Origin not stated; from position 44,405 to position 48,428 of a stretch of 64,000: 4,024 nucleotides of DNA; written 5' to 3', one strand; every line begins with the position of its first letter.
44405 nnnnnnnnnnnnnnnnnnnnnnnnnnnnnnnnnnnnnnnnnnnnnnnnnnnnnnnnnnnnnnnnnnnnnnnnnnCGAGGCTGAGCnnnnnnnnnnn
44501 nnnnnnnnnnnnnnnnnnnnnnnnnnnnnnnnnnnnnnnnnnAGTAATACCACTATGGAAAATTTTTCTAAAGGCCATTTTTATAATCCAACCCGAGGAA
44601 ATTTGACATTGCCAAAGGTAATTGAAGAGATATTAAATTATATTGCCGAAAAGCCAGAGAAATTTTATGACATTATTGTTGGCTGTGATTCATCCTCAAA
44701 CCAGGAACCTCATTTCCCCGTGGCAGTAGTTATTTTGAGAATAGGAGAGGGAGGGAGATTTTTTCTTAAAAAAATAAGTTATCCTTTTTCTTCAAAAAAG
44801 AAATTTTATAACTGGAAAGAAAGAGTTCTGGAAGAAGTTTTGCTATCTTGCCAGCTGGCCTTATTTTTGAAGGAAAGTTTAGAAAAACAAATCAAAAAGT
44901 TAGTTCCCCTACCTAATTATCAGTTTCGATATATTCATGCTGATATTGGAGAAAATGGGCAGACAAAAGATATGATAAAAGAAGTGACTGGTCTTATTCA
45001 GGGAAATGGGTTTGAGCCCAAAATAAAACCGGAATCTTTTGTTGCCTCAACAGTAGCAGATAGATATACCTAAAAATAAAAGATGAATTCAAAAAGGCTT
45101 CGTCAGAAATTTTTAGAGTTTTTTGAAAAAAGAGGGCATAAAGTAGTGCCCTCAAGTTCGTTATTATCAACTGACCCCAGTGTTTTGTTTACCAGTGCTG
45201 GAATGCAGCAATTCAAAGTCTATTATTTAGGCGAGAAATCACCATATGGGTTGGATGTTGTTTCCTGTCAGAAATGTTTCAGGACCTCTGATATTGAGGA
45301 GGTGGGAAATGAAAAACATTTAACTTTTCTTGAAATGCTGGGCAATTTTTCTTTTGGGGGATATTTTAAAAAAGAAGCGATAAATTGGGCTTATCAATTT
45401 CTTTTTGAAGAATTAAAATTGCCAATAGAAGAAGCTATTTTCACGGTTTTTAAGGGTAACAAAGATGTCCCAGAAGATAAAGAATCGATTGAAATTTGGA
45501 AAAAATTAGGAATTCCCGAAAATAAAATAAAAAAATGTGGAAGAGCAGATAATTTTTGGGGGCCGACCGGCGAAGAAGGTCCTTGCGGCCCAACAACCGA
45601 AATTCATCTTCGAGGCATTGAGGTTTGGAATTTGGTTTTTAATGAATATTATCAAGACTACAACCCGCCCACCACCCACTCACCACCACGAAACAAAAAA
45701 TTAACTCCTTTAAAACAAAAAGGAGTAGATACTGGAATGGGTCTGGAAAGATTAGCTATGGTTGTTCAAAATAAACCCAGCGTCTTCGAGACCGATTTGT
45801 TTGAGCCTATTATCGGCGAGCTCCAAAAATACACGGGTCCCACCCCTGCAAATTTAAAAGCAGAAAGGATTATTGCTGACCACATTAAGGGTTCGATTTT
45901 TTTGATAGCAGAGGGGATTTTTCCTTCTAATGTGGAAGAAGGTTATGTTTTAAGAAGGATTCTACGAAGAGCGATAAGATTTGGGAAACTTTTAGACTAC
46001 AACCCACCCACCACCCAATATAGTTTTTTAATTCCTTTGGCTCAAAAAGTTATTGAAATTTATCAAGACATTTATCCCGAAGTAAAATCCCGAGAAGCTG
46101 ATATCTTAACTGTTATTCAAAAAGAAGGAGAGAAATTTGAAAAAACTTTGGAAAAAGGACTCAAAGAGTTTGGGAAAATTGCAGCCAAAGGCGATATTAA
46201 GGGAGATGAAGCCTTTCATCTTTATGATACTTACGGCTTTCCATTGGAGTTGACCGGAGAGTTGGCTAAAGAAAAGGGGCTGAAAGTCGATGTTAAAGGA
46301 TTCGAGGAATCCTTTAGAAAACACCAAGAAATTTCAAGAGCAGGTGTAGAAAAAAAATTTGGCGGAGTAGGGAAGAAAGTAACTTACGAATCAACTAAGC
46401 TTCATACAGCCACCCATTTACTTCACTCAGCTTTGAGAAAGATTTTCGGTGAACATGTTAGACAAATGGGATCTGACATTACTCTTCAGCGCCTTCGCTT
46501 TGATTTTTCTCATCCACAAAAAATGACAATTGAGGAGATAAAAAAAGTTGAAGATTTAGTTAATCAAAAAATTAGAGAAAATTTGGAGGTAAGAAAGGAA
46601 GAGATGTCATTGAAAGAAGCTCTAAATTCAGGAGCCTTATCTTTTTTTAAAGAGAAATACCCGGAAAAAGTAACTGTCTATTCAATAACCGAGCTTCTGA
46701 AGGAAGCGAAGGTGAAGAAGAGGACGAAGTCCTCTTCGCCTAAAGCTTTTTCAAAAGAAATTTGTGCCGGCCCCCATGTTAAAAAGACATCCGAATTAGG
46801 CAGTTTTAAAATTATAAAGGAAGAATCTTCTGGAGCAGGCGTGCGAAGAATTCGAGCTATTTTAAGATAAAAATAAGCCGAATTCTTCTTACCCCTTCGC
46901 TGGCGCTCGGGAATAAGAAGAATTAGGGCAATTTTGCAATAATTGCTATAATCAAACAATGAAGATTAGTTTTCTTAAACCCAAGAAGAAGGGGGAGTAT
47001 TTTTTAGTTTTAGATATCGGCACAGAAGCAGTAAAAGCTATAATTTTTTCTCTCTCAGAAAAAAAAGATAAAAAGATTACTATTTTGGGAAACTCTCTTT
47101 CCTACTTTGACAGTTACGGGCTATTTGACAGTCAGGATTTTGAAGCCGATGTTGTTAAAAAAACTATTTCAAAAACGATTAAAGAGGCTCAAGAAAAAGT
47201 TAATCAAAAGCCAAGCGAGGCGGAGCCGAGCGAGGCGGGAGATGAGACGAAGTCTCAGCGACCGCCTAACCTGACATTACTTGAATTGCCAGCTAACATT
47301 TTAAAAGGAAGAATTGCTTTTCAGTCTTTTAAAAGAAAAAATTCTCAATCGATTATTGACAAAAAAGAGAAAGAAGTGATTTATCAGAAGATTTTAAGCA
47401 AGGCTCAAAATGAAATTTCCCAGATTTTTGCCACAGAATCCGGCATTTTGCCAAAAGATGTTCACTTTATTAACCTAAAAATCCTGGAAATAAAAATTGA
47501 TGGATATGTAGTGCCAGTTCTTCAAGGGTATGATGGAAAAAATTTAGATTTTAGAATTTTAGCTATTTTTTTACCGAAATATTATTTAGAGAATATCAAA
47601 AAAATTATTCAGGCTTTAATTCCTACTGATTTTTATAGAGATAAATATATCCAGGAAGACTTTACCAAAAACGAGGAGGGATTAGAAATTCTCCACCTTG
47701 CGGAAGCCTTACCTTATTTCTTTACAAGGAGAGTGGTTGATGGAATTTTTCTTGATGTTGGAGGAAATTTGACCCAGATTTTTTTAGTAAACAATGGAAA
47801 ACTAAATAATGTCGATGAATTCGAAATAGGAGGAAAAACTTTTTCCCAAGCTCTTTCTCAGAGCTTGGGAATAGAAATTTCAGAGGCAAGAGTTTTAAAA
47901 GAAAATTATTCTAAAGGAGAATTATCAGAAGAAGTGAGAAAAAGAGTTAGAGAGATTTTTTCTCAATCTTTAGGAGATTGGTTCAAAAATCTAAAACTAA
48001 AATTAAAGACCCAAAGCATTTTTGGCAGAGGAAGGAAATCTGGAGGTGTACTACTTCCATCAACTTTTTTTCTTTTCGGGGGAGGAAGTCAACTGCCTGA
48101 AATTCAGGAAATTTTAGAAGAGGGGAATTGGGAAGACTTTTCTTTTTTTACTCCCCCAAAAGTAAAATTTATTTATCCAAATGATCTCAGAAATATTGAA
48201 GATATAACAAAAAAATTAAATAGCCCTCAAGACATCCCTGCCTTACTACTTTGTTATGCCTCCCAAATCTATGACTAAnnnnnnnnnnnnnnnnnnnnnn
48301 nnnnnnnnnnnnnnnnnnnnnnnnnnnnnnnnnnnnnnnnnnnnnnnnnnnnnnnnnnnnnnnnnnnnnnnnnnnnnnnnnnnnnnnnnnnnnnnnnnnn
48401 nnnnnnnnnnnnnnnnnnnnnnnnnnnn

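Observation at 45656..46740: Same 18-20-nt motif (read as D-Y-N-P-P-T) at three in-frame sites in two essential genes, plus a box element inside alaS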

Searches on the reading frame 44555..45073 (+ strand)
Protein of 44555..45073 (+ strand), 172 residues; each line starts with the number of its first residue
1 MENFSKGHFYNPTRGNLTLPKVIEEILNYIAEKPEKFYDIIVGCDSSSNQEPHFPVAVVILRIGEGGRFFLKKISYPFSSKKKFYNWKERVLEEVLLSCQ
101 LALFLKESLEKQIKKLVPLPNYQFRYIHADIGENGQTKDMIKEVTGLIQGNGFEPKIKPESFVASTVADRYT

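Call 53: search_protein_families(library=pfam, proteins=[window:44555-45073:+], max_evalue=0.001)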
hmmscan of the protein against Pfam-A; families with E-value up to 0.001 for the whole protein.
window:44555-45073:+ (172 aa): 1 family
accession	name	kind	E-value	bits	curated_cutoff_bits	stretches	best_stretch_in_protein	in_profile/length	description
PF04308.18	RNaseH_like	-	1.7e-39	135.5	25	1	22-172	2-144/145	Ribonuclease H-like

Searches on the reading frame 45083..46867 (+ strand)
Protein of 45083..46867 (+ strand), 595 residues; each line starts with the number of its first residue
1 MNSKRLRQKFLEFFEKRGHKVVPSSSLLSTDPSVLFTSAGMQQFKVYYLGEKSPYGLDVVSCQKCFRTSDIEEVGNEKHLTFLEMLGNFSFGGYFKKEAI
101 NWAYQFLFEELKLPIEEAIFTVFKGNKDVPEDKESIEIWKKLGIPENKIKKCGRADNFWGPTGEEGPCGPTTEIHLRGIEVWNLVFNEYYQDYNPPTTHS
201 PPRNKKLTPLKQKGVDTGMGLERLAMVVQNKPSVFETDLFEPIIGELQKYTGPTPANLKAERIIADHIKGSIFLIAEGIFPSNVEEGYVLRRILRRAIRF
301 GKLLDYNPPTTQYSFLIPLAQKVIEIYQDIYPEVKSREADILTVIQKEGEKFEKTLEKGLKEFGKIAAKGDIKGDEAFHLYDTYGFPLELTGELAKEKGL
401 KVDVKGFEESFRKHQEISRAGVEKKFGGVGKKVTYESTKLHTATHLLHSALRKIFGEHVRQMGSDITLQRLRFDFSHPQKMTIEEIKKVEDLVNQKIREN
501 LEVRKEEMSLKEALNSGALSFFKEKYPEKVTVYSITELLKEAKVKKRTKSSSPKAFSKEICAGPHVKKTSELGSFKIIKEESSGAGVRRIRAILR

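Call 12: find_homologous_proteins(query=window:45083-46867:+, max_evalue=1e-30)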
Query window:45083-46867:+ (595 aa): 8000 proteins with E <= 1e-30 among 8000 candidates; the best 120 are listed.
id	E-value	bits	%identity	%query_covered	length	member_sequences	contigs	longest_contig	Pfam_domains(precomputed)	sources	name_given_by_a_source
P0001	0.0e+0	1339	100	100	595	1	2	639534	PF01411.25,PF07973.20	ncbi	ncbi:MAG: alanine--tRNA ligase [Candidatus Nealsonbacteria bacterium]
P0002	0.0e+0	1192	91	100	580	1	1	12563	PF01411.25,PF07973.20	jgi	-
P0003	0.0e+0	1093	86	100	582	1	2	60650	PF01411.25,PF07973.20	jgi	-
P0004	0.0e+0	1089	86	100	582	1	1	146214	PF01411.25,PF07973.20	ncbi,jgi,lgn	-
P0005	0.0e+0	1071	85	100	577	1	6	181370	PF01411.25,PF07973.20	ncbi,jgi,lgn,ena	-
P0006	2.1e-294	996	76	100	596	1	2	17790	PF01411.25,PF07973.20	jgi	-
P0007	5.4e-286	968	76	100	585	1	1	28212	PF01411.25,PF07973.20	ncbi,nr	ncbi:MAG: alanine--tRNA ligase [bacterium]|nr:alanine--tRNA ligase [bacterium]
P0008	3.9e-285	966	74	100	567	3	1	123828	PF01411.25,PF07973.20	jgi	-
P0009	5.6e-284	962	77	100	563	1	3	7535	PF01411.25,PF07973.20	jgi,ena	-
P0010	7.6e-281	951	74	100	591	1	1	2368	PF01411.25,PF07973.20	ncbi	-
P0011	6.7e-280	948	73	100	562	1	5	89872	PF01411.25,PF07973.20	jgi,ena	-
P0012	5.0e-279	945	75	100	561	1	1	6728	PF01411.25,PF07973.20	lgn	-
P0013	7.7e-278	941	72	100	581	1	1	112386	PF01411.25,PF07973.20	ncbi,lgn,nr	ncbi:MAG: alanine--tRNA ligase [Candidatus Nealsonbacteria bacterium]|nr:alanine--tRNA ligase [Candi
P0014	1.0e-277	941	72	100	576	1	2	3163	PF01411.25,PF07973.20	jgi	-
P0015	1.9e-277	940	72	100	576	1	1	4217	PF01411.25,PF07973.20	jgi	-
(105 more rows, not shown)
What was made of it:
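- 45083..46870 (+): alaS (alanyl-tRNA synthetase, 595 aa), host gene carrying three repeat insertions. It is 100% identical to a Candidatus Nealsonbacteria AlaRS on a 639,534-bp contig and has Pfam tRNA-synt_2c + tRNA_SAD (call 12).
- On Rickettsia palindromic elements: The host is Nealsonbacteria (call 12).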

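Call 25: find_encoding_contigs(protein=P0002, flank=3000, max_places=2)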
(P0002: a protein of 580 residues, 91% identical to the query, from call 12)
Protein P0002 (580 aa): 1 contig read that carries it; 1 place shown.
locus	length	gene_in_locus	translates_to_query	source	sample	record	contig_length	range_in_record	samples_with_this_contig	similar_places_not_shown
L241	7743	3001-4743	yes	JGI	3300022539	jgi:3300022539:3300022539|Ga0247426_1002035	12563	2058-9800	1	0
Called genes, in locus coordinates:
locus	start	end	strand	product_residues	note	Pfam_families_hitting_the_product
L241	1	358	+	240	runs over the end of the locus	PF00535:Glycos_transf_2, PF10111:Glyco_tranf_2_2, PF13641:Glyco_tranf_2_3 (weak)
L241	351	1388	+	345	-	PF01087:GalP_UDP_transf, PF16285:DUF4931_N (weak), PF01230:HIT (faint), PF16268:DUF4921, PF02744:GalP_UDP_tr_C (weak), PF11969:DcpS_C (weak)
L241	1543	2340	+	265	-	PF00121:TIM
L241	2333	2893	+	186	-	PF04308:RNaseH_like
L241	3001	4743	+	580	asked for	PF01411:tRNA-synt_2c, PF07973:tRNA_SAD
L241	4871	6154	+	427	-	PF11104:PilM_2 (faint), PF14450:FtsA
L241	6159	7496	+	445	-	-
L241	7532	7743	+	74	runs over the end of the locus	PF01176:eIF-1a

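Call 26: find_encoding_contigs(protein=P0005, flank=3000, max_places=2)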
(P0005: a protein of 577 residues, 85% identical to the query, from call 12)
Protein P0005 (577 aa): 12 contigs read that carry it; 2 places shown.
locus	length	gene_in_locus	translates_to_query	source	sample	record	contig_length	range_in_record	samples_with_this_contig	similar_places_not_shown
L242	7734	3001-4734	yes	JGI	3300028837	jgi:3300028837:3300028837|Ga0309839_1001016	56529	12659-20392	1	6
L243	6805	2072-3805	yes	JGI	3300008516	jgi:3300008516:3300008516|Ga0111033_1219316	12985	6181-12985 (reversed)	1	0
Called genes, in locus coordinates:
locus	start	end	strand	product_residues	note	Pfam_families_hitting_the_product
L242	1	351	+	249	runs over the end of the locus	PF00535:Glycos_transf_2, PF10111:Glyco_tranf_2_2, PF13641:Glyco_tranf_2_3 (weak)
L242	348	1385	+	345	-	PF01087:GalP_UDP_transf, PF16285:DUF4931_N (weak), PF01230:HIT (faint), PF16268:DUF4921, PF02744:GalP_UDP_tr_C (weak), PF11969:DcpS_C (weak)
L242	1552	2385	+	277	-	PF00121:TIM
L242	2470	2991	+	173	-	PF04308:RNaseH_like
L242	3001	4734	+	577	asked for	PF01411:tRNA-synt_2c, PF07973:tRNA_SAD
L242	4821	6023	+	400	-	PF14450:FtsA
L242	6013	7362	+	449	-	-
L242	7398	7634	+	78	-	PF01176:eIF-1a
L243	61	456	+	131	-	PF02744:GalP_UDP_tr_C (weak), PF11969:DcpS_C (weak)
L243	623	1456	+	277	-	PF00121:TIM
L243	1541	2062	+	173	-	PF04308:RNaseH_like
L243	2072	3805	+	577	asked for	PF01411:tRNA-synt_2c, PF07973:tRNA_SAD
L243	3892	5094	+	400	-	PF14450:FtsA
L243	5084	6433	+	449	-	-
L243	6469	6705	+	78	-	PF01176:eIF-1a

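Call 27: find_encoding_contigs(protein=P0003, flank=3000, max_places=2)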
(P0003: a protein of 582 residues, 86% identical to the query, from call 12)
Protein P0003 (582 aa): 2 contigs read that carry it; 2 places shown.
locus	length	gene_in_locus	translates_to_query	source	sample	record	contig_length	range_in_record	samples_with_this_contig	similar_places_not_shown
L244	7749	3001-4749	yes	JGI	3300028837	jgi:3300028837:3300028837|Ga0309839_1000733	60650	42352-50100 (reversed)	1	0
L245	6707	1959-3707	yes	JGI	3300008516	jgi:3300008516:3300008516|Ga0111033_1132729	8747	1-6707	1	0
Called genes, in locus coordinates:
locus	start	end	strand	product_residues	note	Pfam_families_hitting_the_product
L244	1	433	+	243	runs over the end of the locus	PF00535:Glycos_transf_2, PF10111:Glyco_tranf_2_2, PF13641:Glyco_tranf_2_3 (weak)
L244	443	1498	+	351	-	PF01087:GalP_UDP_transf, PF01230:HIT (faint), PF16268:DUF4921, PF16285:DUF4931_N (weak), PF02744:GalP_UDP_tr_C, PF11969:DcpS_C (weak)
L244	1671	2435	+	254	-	PF00121:TIM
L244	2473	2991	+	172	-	PF04308:RNaseH_like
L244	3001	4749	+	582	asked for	PF01411:tRNA-synt_2c, PF07973:tRNA_SAD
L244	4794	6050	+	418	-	PF14450:FtsA (weak)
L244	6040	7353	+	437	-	-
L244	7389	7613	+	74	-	PF01176:eIF-1a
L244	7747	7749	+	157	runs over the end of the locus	PF00416:Ribosomal_S13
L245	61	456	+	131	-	PF01230:HIT (weak), PF02744:GalP_UDP_tr_C (weak), PF11969:DcpS_C (weak)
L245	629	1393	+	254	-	PF00121:TIM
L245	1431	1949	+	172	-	PF04308:RNaseH_like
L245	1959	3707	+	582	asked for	PF01411:tRNA-synt_2c, PF07973:tRNA_SAD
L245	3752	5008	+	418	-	PF14450:FtsA (weak)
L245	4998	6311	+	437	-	-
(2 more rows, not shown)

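Call 66: search_solved_structures(query=window:45083-46867:+, max_evalue=1e-20, show_alignments=1)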
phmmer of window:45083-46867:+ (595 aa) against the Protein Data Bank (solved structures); distinct sequences matched with E-value up to 1e-20: 15.
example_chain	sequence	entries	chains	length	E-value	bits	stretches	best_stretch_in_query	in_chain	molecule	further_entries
1riq_A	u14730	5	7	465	3.1e-88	300.5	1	3-420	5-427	Alanyl-tRNA synthetase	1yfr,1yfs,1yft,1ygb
3htz_A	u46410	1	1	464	3.1e-88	300.5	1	3-420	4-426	Alanyl-tRNA synthetase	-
9jc7_A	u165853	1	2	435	4.9e-88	299.8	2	165-421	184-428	Alanine--tRNA ligase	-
9jdn_A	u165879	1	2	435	9.2e-88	298.9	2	165-421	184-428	Alanine--tRNA ligase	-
3hxu_A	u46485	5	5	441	4.6e-85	290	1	4-416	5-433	Alanyl-tRNA synthetase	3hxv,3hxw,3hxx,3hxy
3hxz_A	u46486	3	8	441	3.1e-84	287.3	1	4-416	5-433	Alanyl-tRNA synthetase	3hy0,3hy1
4xem_A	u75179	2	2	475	6.7e-77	263.1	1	3-412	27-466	Alanine--tRNA ligase, cytoplasmic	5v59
5knn_A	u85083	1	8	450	7.2e-77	263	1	3-412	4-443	Alanine--tRNA ligase, cytoplasmic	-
4xeo_A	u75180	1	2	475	3.3e-76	260.8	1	3-412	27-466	Alanine--tRNA ligase, cytoplasmic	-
9x2i_A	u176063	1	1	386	5.6e-59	203.9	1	3-356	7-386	Alanine--tRNA ligase, cytoplasmic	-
9x2h_A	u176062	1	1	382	1.6e-58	202.4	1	3-355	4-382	Alanine--tRNA ligase, cytoplasmic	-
9x2j_A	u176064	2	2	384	3.5e-58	201.2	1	3-351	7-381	Alanine--tRNA ligase, cytoplasmic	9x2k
2zze_A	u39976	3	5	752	2.8e-43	152.1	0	263-406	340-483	Alanyl-tRNA synthetase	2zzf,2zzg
2ztg_A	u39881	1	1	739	3.7e-37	131.8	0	262-420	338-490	Alanyl-tRNA synthetase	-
3wqy_A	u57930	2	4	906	1.3e-36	130.1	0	262-419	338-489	Alanine--tRNA ligase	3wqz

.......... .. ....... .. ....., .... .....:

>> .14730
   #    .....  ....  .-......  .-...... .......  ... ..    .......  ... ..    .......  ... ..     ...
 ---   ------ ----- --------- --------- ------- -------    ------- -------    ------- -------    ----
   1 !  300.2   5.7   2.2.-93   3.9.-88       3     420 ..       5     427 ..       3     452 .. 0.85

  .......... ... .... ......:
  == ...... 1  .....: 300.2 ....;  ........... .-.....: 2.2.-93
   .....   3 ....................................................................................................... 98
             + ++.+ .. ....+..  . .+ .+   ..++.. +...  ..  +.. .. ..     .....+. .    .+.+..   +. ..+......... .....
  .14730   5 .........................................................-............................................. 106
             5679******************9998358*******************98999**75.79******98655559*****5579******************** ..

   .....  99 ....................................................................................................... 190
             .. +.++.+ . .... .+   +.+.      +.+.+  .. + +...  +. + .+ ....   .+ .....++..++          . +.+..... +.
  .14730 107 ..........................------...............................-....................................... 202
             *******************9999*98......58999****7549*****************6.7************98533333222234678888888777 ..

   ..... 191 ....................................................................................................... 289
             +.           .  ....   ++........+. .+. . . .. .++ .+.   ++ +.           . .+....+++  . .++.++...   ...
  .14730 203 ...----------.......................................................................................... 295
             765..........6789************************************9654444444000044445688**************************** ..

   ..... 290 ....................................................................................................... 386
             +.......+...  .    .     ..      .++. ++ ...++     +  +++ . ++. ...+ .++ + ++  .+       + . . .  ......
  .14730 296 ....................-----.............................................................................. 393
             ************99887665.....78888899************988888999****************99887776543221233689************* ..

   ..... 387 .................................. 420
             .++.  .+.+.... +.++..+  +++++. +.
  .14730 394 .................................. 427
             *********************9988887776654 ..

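Call 67: predict_structure(alignment_id=A1)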
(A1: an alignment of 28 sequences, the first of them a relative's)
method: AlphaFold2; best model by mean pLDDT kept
length: 595 residues; sequences in the alignment: 28
mean_pLDDT: 67.2   pTM: 0.48
mean pLDDT of the five models: 67.2, 67.1, 65.6, 62.8, 56.9
residues with pLDDT >= 90: 62; 70-90: 228; 50-70: 171; < 50: 134
segments of 3 or more residues with pLDDT < 50: 29-44, 64-87, 194-203, 232-239, 255-257, 279-285, 301-311, 415-432, 521-525, 540-552, 582-595
pLDDT, mean of each block of 10 residues (from residue 1): 66 77 55 36 53 65 43 40 47 78 89 91 91 96 95 84 67 85 85 49 64 70 64 46 71 53 65 58 46 58 43 69 76 76 79 77 90 88 69 82 85 44 31 63 82 79 52 63 86 89 82 67 54 70 35 64 76 78 43 39
secondary structure, 60 per line:
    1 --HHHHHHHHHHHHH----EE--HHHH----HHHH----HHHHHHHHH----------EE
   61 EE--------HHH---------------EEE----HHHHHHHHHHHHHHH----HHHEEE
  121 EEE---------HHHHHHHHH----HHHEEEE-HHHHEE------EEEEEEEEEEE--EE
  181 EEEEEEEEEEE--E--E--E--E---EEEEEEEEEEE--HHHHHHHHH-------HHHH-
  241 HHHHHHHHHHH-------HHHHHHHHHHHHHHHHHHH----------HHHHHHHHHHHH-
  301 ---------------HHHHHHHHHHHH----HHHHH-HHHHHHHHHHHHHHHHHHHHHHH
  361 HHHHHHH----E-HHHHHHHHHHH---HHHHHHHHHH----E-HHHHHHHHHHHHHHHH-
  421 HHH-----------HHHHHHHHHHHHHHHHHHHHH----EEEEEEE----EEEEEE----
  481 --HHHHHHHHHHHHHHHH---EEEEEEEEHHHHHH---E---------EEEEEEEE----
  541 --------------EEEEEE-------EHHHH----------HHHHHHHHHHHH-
elements in order: H3-15 H24-27 H32-35 H40-48 E59-62 E89-91 H96-110 E118-123 H133-141 E149-152 H154-157 E166-176 E179-191 E207-217 H220-228 H236-239 H241-251 H259-277 H288-299 H316-327 H332-336 H338-367 H374-384 H388-397 H404-419 H435-455 E460-466 E471-476 H483-498 E502-509 H510-515 E529-536 E555-560 H569-572 H583-594
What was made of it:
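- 45655..45688 (+): DYNPPT element copy 1, short form: head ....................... plus tail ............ The 30 inserted nt are 45659-45688, directly after host CAAGA(C). AlphaFold residues 194-203 have pLDDT<50 and lie between two strands (call 67).
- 45994..46023 (+): DYNPPT element copy 2, minimal form: head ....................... plus AATATAG. It replaces 12 nt of host sequence after TTTTAGA. AlphaFold residues 301-311 have pLDDT<50 and lie between two helices (call 67).
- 46693..46746 (-): Box (double-hairpin) repeat, complete 54-nt copy in inverted orientation. It is read as ...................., just before the CAGPH zinc motif of the editing domain. AlphaFold residues 540-552 have pLDDT<50 and lie between two strands (call 67).
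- Loops: pLDDT<50 coil at residues 194-203, 301-311 and 540-552 (call 67). Insert positions coincide with structural loops (call 67).
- Tried and rejected: fold_search: not run, because the AlphaFold model was needed only for loop mapping and is of modest quality (call 67).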

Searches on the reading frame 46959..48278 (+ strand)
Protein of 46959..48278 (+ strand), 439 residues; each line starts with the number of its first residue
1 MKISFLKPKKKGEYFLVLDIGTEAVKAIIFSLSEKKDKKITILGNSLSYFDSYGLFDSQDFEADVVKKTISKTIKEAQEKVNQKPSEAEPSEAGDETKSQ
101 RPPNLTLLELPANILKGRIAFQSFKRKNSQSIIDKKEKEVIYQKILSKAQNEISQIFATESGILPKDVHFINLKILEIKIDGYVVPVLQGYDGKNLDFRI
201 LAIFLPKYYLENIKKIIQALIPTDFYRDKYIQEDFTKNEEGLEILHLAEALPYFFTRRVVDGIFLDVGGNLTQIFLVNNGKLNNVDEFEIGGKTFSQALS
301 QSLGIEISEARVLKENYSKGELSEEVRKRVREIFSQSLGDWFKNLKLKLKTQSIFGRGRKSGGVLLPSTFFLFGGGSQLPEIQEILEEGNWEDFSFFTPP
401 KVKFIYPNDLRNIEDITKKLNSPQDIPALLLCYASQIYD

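Call 53: search_protein_families(library=pfam, proteins=[window:46959-48278:+], max_evalue=0.001)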
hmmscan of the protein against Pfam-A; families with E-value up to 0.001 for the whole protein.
window:46959-48278:+ (439 aa): 2 families
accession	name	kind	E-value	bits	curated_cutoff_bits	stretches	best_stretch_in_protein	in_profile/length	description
PF14450.12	FtsA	-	2e-11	44.8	31.8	1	264-396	2-103/127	Cell division protein FtsA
PF11104.14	PilM_2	-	0.00038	19.9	27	0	264-387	184-295/340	Type IV pilus assembly protein PilM;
